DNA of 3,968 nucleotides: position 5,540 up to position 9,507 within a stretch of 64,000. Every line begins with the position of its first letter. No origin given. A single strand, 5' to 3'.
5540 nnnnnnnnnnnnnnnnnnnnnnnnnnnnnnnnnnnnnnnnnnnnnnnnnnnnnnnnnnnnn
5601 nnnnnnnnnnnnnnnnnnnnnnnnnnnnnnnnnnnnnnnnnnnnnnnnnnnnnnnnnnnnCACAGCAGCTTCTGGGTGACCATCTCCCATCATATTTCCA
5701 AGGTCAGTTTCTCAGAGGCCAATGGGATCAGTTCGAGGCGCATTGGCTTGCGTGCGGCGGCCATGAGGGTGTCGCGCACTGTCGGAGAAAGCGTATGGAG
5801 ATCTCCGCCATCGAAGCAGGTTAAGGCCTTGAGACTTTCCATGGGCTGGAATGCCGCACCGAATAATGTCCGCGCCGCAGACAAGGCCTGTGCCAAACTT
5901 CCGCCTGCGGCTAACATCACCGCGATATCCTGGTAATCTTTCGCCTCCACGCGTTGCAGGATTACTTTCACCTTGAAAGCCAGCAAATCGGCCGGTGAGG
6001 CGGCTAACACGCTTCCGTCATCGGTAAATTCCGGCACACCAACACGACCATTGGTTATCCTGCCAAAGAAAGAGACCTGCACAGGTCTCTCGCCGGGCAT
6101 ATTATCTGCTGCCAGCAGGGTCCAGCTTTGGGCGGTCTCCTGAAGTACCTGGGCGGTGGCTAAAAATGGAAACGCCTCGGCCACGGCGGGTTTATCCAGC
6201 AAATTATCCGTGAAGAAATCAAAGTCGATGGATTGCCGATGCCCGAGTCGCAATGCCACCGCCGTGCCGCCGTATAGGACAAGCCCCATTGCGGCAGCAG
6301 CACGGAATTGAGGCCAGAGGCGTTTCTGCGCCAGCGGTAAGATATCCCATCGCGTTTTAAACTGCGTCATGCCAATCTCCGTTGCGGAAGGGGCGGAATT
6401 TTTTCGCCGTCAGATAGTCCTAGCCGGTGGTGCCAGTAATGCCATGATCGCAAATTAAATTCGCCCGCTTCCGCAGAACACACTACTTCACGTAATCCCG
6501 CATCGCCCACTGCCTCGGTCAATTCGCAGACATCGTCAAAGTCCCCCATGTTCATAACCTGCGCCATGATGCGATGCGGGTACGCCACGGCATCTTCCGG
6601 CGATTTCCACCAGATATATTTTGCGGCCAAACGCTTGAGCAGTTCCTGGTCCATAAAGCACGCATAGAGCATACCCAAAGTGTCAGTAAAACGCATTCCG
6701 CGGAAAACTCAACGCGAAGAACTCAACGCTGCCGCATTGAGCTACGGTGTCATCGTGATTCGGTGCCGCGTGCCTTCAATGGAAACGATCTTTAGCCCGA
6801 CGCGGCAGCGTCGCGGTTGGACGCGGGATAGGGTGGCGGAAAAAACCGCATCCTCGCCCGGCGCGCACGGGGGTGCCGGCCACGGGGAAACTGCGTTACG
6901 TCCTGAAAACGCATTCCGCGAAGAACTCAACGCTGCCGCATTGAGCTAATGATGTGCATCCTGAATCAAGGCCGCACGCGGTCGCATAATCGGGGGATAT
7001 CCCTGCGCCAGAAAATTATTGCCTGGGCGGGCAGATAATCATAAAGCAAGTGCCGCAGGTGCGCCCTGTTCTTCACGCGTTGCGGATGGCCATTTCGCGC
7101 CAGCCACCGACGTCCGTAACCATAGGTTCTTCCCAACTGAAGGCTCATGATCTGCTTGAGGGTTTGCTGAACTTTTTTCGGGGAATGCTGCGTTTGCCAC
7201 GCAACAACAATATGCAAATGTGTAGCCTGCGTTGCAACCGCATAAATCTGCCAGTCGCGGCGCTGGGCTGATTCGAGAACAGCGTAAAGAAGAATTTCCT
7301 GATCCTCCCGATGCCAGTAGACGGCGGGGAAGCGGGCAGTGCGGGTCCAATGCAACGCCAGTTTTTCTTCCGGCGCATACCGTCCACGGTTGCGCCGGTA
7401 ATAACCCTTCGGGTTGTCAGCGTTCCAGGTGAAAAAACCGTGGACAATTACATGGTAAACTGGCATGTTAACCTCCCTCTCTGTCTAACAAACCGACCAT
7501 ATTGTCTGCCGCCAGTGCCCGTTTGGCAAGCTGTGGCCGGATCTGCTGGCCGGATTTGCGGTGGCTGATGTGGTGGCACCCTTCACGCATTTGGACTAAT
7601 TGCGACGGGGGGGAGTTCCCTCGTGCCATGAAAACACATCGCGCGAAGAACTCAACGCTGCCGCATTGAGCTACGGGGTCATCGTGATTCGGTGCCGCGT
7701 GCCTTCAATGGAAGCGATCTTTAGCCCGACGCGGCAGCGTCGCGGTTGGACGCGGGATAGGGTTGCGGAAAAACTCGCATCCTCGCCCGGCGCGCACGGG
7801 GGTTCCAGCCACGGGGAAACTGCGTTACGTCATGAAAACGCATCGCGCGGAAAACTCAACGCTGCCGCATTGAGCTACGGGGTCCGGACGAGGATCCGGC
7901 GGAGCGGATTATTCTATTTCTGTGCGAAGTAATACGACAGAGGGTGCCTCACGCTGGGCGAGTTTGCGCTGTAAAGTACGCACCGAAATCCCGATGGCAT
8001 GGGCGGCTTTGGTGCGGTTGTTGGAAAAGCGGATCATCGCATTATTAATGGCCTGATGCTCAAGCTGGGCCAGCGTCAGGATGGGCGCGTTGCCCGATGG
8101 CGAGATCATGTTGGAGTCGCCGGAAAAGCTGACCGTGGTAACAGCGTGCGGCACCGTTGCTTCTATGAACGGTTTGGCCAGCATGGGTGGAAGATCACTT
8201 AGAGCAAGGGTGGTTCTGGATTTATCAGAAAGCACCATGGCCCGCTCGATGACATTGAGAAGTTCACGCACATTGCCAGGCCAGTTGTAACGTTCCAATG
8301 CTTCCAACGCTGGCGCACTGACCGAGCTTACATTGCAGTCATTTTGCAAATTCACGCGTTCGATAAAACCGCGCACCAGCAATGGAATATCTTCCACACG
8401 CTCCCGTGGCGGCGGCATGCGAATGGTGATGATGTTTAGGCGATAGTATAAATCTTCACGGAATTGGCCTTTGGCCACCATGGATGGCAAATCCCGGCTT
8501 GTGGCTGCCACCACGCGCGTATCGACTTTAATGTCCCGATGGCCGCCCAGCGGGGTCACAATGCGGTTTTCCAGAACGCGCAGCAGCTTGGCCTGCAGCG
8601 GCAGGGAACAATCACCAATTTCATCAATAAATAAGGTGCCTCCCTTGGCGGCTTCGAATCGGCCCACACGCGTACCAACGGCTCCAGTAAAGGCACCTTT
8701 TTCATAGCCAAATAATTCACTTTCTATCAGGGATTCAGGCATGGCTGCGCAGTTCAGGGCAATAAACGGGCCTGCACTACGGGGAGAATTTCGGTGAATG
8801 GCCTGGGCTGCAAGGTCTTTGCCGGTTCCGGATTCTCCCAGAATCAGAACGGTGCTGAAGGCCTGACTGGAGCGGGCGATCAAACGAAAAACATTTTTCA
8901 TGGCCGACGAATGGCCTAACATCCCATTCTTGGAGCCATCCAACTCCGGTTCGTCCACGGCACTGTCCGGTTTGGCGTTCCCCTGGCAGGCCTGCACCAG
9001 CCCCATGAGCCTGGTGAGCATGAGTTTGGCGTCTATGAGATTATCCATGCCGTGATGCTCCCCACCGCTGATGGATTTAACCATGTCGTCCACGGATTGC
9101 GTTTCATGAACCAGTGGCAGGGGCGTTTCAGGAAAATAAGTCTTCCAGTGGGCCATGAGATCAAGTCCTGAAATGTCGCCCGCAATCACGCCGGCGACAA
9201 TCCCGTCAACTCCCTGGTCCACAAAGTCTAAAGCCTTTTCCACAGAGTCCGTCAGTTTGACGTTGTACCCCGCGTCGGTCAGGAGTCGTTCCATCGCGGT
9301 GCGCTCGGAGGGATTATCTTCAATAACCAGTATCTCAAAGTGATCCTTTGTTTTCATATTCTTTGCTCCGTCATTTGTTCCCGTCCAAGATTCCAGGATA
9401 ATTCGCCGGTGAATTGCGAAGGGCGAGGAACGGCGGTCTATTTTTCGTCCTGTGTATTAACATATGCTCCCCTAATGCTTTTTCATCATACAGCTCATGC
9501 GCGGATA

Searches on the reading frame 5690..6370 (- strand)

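Call 32: search_protein_families(library=pfam, proteins=[window:5690-6370:-], max_evalue=0.0001)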
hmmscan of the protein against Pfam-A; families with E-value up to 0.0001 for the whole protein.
window:5690-6370:- (226 aa): 1 family
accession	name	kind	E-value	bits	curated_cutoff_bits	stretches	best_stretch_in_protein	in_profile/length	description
PF08843.17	AbiEii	-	1.5e-13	51.7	22.5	1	27-171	12-187/238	Nucleotidyl transferase AbiEii toxin, Type IV TA system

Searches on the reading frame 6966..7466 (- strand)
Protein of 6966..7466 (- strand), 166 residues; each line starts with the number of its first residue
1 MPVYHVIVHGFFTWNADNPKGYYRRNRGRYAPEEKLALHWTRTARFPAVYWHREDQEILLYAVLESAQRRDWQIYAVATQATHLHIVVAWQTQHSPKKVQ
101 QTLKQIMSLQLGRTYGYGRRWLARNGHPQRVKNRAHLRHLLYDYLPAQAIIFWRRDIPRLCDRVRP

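Call 32: search_protein_families(library=pfam, proteins=[window:6966-7466:-], max_evalue=0.0001)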
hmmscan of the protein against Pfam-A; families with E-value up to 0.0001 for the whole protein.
window:6966-7466:- (166 aa): 1 family
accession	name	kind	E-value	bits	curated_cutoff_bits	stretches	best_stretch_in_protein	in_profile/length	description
PF01797.21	Y1_Tnp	-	1.5e-05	25.6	23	1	50-116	19-85/121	Transposase IS200 like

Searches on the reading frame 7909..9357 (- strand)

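Call 32: search_protein_families(library=pfam, proteins=[window:7909-9357:-], max_evalue=0.0001)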
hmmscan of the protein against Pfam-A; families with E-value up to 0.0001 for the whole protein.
window:7909-9357:- (482 aa): 6 families
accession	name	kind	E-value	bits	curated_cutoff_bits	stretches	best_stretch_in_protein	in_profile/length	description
PF00158.32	Sigma54_activat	-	1.4e-68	230.3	20.2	1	147-312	2-167/168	Sigma-54 interaction domain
PF25601.1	AAA_lid_14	-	1.2e-23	83.2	27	1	318-395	1-76/87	AAA+ ATPase lid domain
PF14532.12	Sigma54_activ_2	-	1.7e-21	77.4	25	1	147-316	1-137/138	Sigma-54 interaction domain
PF02954.25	HTH_8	-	2e-09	37.5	22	1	428-468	1-41/42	Bacterial regulatory protein, Fis family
PF00072.30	Response_reg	-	5.4e-08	33.4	30.2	1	9-99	1-92/111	Response regulator receiver domain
PF07728.20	AAA_5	-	1.2e-06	29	22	1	170-291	2-125/139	AAA domain (dynein-related subfamily)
